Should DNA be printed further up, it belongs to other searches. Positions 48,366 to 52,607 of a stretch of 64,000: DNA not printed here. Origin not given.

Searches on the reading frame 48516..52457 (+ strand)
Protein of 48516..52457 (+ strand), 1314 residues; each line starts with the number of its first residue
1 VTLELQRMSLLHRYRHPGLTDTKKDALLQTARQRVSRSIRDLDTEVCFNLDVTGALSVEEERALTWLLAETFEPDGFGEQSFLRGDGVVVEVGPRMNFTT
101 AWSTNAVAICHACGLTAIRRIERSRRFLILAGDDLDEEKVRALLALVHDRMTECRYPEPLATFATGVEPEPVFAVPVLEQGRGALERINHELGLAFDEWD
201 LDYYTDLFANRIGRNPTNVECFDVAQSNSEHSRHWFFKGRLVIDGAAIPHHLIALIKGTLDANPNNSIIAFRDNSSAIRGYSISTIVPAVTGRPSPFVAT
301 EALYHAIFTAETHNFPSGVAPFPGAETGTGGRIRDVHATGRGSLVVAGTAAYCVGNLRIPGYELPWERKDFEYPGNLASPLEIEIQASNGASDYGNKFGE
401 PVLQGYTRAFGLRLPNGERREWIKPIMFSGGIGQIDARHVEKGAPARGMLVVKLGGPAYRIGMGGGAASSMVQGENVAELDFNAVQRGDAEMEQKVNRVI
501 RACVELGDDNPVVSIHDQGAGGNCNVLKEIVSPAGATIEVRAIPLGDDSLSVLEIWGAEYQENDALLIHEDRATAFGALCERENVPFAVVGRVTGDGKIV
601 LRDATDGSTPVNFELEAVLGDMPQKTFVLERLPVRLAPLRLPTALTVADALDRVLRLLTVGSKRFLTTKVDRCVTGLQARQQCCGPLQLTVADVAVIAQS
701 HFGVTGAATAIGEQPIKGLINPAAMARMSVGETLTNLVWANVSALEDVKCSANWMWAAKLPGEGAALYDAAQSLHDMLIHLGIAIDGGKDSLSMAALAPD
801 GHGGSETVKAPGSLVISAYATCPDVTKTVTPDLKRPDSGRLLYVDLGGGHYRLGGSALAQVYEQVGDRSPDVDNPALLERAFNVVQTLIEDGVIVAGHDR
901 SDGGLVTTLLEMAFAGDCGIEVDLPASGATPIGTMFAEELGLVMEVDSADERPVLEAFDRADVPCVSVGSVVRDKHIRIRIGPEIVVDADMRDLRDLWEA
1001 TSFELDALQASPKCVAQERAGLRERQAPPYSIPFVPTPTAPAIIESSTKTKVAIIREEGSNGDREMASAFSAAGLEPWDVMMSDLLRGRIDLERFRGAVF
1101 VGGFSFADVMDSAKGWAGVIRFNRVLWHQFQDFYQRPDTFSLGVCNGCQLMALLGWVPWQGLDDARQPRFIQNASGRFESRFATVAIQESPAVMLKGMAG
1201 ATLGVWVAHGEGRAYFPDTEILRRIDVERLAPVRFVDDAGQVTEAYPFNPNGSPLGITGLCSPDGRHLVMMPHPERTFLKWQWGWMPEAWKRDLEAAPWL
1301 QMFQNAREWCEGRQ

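Call 50: search_protein_families(library=pfam, proteins=[window:48516-52457:+], max_evalue=0.001)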
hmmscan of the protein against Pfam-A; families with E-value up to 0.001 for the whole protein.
window:48516-52457:+ (1314 aa): 5 families
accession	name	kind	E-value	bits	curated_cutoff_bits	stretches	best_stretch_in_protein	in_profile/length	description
PF13507.12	GATase_5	-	4.8e-106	354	27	1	1049-1310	1-260/260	CobB/CobQ-like glutamine amidotransferase domain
PF22689.1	FGAR-AT_PurM_N-like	-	2e-59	200.3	27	1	662-820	1-159/160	FGAR-AT PurM_N-like domain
PF02769.27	AIRS_C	-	1.5e-45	155.6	23.1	2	448-602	3-154/156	AIR synthase related protein, C-terminal domain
PF18076.6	FGAR-AT_N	-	3e-20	72.7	26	1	46-157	2-106/115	Formylglycinamide ribonucleotide amidotransferase N-terminal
PF18072.6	FGAR-AT_linker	-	1.5e-10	41.8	26.6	1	185-234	1-49/50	Formylglycinamide ribonucleotide amidotransferase linker domain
